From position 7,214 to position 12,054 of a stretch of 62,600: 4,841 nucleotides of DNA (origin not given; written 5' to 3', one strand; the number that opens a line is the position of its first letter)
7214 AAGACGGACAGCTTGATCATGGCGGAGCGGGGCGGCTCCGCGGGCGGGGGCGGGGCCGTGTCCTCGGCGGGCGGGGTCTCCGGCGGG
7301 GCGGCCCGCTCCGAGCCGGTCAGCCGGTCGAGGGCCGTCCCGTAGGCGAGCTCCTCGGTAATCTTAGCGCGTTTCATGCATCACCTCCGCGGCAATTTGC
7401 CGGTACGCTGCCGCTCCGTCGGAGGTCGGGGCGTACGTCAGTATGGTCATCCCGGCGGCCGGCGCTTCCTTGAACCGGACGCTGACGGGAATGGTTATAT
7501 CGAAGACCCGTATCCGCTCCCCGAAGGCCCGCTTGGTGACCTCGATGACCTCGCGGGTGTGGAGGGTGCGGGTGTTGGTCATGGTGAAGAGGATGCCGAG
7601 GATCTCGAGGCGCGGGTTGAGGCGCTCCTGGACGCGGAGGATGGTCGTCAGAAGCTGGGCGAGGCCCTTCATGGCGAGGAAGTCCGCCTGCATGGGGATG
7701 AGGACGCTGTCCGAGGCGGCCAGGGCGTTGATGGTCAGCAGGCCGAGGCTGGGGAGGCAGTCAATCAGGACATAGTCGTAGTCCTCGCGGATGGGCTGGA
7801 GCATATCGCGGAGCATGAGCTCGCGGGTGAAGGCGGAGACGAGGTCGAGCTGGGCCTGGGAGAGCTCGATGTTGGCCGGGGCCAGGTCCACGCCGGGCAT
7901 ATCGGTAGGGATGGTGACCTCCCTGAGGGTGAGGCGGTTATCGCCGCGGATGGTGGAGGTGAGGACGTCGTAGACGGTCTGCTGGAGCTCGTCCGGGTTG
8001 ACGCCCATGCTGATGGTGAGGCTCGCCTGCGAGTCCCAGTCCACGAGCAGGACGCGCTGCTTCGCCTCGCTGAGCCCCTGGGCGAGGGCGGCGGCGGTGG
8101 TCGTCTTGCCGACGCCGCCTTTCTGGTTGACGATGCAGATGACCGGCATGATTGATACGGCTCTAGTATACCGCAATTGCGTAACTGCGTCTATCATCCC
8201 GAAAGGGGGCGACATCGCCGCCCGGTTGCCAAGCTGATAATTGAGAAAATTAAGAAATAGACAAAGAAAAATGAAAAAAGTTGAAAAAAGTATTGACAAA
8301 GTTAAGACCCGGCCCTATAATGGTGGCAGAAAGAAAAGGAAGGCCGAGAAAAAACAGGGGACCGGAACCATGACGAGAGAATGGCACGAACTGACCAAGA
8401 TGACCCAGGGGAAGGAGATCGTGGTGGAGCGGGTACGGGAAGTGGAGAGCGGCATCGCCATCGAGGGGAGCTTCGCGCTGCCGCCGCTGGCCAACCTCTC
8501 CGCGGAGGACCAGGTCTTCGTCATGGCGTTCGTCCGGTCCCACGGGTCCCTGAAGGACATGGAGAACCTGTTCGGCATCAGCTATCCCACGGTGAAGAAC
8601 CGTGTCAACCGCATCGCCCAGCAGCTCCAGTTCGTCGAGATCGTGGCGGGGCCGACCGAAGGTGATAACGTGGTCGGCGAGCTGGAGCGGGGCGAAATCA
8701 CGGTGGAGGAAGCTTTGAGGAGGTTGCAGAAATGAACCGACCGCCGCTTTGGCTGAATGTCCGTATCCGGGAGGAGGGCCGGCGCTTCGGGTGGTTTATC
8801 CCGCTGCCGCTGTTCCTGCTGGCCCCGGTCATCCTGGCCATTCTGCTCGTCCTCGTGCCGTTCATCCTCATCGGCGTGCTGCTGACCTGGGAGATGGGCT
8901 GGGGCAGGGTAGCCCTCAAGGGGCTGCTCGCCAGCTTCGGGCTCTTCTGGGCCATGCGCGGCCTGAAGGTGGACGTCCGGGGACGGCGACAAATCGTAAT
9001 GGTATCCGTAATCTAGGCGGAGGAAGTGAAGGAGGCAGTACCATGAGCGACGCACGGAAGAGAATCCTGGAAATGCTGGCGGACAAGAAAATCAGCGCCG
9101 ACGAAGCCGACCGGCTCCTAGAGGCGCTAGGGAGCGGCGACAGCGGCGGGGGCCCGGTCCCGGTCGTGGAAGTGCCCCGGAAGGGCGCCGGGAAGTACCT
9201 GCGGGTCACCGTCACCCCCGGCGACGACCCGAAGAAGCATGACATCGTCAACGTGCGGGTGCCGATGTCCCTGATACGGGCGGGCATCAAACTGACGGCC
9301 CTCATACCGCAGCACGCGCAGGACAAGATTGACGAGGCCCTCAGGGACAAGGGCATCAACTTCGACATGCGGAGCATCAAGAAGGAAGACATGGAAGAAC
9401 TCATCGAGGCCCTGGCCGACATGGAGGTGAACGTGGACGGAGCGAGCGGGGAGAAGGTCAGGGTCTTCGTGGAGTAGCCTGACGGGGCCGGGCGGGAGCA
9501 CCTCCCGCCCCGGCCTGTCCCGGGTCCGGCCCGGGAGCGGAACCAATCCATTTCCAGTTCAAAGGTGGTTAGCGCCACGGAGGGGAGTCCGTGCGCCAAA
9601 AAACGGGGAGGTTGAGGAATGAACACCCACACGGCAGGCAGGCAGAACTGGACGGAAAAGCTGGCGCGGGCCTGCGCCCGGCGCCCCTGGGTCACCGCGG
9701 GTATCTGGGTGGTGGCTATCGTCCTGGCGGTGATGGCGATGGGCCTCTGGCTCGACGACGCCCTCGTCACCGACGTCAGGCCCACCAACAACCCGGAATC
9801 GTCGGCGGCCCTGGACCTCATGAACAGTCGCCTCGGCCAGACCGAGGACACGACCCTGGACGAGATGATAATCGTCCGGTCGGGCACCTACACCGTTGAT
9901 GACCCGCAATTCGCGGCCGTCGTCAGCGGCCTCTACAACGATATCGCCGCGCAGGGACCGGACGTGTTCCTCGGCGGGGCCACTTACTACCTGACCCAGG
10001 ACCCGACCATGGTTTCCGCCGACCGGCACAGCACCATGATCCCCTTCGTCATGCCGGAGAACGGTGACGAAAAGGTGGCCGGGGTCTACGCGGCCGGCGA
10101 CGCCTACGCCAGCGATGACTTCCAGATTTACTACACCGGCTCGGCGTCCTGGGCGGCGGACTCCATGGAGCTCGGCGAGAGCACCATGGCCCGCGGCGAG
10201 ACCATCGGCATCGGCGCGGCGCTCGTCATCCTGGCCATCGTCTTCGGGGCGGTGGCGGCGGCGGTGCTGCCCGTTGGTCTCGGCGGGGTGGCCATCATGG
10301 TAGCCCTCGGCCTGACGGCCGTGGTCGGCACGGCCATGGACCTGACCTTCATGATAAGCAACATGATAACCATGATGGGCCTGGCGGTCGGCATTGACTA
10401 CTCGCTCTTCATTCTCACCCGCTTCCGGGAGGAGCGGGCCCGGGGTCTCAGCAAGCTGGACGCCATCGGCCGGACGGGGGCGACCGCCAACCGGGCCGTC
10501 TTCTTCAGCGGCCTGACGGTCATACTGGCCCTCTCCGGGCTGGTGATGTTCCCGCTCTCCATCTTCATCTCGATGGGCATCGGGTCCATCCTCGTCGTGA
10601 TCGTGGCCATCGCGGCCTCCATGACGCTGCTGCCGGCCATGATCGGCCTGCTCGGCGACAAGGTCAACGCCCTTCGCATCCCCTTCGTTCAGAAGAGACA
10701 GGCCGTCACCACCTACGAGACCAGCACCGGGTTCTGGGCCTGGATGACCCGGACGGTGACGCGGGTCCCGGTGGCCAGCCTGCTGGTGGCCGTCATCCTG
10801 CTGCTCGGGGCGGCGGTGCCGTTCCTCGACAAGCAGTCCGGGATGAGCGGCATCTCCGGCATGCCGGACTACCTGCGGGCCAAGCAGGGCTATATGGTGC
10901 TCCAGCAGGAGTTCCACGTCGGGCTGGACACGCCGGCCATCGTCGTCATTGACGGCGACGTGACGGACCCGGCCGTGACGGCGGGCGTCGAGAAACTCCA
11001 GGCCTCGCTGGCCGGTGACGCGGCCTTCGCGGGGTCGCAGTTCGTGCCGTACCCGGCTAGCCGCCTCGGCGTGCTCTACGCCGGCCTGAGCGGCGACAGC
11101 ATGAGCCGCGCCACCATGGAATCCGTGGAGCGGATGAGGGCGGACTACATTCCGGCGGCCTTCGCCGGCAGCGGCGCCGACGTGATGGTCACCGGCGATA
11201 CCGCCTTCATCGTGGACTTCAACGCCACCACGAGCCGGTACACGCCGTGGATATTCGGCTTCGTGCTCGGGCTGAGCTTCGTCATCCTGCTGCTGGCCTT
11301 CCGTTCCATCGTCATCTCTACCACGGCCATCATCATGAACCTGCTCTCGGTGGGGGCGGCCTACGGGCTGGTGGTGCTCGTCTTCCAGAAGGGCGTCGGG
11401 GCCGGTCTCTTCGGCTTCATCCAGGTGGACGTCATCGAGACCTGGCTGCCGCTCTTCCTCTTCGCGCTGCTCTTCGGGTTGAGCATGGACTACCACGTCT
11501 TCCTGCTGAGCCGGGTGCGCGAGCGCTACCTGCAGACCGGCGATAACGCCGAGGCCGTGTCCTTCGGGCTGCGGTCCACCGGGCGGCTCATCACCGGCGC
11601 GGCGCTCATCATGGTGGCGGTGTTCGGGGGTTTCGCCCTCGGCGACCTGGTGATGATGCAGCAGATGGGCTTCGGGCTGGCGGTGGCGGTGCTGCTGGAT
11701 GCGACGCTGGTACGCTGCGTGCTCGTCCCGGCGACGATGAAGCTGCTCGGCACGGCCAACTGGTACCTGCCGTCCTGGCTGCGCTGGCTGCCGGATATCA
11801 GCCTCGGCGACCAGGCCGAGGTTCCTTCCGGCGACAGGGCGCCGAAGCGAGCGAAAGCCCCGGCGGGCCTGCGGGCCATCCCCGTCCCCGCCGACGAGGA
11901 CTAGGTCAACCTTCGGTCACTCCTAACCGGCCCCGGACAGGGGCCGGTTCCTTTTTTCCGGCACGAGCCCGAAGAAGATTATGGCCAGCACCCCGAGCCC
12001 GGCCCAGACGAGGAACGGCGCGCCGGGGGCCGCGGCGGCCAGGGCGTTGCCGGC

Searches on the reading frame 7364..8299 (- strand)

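Call 12: search_protein_families(library=pfam, proteins=[window:7364-8299:-], max_evalue=0.0001)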
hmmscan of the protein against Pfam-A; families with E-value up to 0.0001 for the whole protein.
window:7364-8299:- (311 aa): 7 families
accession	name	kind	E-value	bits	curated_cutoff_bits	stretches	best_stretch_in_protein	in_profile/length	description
PF13614.12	AAA_31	-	1.8e-59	201.1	27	1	52-233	2-177/177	AAA domain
PF01656.29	CbiA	-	9.3e-24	84.2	25.4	1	54-286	1-125/125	CobQ/CobB/MinD/ParA nucleotide binding domain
PF00142.24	Fer4_NifH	-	3e-10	40.5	25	1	57-309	5-247/271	4Fe-4S iron sulfur cluster binding proteins, NifH/frxC family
PF06564.18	CBP_BcsQ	-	1.3e-09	38.4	21.3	1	51-208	1-150/234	Cellulose biosynthesis protein BcsQ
PF10609.15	ParA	-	1.6e-09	38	27.1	1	51-306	3-245/246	NUBPL iron-transfer P-loop NTPase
PF02374.21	ArsA_ATPase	-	1.2e-07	31.7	24.3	1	56-102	5-51/305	Anion-transporting ATPase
PF09140.17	MipZ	-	1.4e-07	31.6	20.7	0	53-92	2-42/262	ATPase MipZ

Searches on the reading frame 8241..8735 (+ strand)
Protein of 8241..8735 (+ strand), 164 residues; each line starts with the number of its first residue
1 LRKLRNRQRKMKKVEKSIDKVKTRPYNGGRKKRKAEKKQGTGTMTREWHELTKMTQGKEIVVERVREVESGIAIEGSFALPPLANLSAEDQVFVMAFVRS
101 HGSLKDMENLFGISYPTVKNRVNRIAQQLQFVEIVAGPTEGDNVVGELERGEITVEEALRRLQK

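Call 12: search_protein_families(library=pfam, proteins=[window:8241-8735:+], max_evalue=0.0001)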
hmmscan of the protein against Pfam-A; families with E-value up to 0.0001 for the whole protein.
window:8241-8735:+ (164 aa): 1 family
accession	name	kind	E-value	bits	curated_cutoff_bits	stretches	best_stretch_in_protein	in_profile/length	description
PF09862.15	DUF2089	-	9.2e-18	64.1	33.4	1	86-131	1-46/47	Domain of unknown function (DUF2089)-HTH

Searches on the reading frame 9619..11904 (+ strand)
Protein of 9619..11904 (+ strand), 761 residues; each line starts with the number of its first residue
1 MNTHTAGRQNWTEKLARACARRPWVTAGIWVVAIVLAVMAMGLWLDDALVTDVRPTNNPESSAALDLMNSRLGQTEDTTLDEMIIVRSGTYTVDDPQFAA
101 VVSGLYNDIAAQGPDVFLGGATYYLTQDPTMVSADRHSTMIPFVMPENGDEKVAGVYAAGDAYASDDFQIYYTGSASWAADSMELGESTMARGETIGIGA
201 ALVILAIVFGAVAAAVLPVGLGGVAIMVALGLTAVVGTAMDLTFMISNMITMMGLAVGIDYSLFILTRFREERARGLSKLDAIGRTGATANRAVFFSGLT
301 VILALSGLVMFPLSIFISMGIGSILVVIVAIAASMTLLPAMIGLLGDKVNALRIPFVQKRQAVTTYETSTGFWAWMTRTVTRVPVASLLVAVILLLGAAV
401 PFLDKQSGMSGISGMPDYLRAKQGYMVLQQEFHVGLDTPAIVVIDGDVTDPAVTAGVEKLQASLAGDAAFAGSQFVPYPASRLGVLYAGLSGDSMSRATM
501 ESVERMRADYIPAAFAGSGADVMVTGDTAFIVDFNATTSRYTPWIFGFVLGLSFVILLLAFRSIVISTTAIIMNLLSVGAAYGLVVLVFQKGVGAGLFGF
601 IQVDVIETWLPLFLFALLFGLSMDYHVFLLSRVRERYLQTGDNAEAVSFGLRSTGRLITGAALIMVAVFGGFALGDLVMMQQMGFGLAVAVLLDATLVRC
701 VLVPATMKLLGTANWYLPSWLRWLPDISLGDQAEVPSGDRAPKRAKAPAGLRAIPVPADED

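Call 13: search_protein_families(library=pfam, proteins=[window:9619-11904:+], max_evalue=0.0001)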
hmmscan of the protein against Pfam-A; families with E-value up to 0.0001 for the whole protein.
window:9619-11904:+ (761 aa): 1 family
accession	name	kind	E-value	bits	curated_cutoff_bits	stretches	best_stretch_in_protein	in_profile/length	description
PF03176.21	MMPL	-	2.3e-78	263.9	20.5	2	58-386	6-332/333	MMPL family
